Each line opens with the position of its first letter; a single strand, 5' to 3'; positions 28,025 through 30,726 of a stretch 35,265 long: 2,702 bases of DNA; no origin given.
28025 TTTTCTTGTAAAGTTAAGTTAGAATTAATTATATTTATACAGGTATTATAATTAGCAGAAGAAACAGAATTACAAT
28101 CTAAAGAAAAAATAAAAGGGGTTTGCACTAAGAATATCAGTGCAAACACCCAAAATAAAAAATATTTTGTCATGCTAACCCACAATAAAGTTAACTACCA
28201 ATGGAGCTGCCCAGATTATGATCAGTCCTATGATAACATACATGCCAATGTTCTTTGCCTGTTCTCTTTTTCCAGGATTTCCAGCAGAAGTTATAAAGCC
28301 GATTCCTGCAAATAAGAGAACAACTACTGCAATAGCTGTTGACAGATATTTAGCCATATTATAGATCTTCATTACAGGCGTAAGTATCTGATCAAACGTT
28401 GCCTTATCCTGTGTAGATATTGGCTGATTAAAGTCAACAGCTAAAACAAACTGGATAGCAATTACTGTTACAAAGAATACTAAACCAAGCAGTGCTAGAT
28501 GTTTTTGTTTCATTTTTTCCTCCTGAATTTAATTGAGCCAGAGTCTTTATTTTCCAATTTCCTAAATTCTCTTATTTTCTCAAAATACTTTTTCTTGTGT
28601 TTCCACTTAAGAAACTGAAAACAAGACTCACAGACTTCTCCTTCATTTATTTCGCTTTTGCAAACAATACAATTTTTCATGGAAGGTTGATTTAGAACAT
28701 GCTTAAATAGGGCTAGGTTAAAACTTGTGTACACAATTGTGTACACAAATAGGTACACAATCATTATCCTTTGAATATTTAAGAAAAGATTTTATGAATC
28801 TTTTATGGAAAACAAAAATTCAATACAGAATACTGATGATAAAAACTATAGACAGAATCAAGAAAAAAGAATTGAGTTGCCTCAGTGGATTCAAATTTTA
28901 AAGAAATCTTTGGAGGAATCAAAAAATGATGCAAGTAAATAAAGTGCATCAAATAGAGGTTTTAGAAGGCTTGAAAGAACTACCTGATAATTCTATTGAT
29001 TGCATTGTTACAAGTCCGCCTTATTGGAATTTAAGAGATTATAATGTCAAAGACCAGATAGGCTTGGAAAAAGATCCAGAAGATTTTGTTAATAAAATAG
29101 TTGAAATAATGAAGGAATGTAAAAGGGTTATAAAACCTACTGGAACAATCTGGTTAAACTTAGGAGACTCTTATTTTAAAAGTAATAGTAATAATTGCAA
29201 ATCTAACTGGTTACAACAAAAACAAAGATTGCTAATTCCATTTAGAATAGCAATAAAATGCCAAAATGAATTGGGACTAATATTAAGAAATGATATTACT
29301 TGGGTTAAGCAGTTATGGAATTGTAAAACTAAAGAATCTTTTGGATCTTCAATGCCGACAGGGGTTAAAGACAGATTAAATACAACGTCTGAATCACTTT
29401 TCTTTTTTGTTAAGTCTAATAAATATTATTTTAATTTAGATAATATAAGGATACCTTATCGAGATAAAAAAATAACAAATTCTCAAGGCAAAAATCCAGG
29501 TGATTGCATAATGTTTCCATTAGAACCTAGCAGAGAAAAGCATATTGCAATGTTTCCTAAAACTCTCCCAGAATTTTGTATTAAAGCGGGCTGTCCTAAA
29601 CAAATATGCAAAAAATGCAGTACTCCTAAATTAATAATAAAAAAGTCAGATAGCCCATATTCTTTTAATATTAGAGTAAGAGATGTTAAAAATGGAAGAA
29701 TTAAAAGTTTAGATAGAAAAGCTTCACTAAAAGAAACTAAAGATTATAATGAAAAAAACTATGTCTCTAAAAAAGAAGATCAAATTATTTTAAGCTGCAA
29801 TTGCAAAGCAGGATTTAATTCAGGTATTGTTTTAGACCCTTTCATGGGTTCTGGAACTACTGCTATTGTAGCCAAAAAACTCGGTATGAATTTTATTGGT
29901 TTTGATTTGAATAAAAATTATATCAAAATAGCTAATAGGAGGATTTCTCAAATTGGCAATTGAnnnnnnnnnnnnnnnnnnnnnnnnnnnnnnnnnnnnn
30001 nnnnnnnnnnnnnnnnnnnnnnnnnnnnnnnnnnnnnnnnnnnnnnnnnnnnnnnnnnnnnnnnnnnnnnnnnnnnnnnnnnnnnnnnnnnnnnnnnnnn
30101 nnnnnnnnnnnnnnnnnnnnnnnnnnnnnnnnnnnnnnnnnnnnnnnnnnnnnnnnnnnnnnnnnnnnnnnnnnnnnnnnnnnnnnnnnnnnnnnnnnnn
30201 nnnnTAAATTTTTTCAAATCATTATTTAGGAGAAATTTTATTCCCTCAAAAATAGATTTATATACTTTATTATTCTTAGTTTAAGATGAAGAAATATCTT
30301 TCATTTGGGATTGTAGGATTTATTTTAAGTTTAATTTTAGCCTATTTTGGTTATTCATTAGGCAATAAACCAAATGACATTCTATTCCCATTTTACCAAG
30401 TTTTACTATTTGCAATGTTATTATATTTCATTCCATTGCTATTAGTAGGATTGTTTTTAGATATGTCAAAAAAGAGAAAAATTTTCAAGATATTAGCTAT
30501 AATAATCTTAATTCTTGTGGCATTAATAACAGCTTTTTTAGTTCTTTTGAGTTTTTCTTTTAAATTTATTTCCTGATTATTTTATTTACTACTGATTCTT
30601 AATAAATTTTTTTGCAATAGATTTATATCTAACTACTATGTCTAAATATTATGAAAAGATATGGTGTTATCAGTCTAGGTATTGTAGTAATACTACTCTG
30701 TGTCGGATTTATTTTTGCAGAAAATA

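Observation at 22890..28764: Minimal five-gene conjugation/T4SS-like operon without relaxase or coupling protein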

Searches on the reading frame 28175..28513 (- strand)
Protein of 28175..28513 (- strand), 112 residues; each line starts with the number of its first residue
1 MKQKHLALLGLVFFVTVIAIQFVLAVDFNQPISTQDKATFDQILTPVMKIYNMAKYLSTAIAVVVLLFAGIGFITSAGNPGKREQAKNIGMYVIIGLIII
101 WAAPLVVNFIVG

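Call 4: search_protein_families(library=pfam, proteins=[window:28175-28513:-], max_evalue=0.1)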
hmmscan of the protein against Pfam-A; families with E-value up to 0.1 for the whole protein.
window:28175-28513:- (112 aa): 4 families
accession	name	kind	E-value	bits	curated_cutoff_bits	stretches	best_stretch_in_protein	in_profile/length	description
PF18895.5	T4SS_pilin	-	4.7e-15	55.9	26.6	1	42-110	4-71/71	Type IV secretion system pilin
PF04956.18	TrbC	-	2.8e-06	27.9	27.9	1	13-110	18-98/98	TrbC/VIRB2 pilin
PF22954.2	DUF7027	-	0.012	16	27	0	5-54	5-53/100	Domain of unknown function (DUF7027)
PF14293.11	YWFCY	-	0.037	14.5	24.4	1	37-109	40-110/144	YWFCY protein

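Call 5: search_protein_families(library=ncbifam, proteins=[window:28175-28513:-], max_evalue=0.1)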
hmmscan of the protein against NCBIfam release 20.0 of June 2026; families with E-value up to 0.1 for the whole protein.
window:28175-28513:- (112 aa): 3 families
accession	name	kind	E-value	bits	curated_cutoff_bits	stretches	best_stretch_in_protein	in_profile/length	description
NF045849.1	ICE_MMCAP2_0565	equivalog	1.4e-05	24.6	40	1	42-111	4-77/80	Mbov_0395 family pilin-like conjugal transfer protein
NF045890.1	conj_pls20_p028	equivalog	0.0047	15.8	150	1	46-108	57-114/377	pLS20_p028 family conjugation system transmembrane protein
NF041326.1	Bacteroid_MobC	subfamily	0.042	12.2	900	1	16-108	23-113/655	conjugal transfer protein MobC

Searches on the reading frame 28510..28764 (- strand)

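Call 4: search_protein_families(library=pfam, proteins=[window:28510-28764:-], max_evalue=0.1)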
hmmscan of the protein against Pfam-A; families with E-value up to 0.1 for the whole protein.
window:28510-28764:- (84 aa): 3 families
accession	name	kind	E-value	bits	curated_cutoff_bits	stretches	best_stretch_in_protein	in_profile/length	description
PF18912.6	DZR_2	-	0.0073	16.5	27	1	31-54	9-33/56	Double zinc ribbon domain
PF21369.3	STL11_N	-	0.0096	16.4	27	1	11-57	28-74/117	STL11, N-terminal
PF10886.13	DUF2685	-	0.041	14.5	25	1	29-44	1-16/55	Protein of unknown function (DUF2685)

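Call 5: search_protein_families(library=ncbifam, proteins=[window:28510-28764:-], max_evalue=0.1)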
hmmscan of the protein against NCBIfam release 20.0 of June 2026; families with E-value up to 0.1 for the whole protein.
window:28510-28764:- (84 aa): 2 families
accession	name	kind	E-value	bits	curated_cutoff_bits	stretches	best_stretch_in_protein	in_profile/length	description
TIGR00613.1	reco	equivalog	0.02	14.3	48.7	1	10-82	128-208/239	DNA repair protein RecO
TIGR03826.1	YvyF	hypoth_equivalog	0.037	14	124.15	1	30-71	82-123/137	TIGR03826 family flagellar region protein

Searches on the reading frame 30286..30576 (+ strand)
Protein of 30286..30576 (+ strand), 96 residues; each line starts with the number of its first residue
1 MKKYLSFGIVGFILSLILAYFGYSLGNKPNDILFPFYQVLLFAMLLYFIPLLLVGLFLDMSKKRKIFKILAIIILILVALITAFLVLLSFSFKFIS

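Call 4: search_protein_families(library=pfam, proteins=[window:30286-30576:+], max_evalue=0.1)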
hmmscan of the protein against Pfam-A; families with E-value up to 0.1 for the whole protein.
window:30286-30576:+ (96 aa): 1 family
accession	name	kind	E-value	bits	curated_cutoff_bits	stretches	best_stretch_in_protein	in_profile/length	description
PF03626.19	COX4_pro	-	0.0067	17.2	28.9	1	9-82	1-71/72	Prokaryotic Cytochrome C oxidase subunit IV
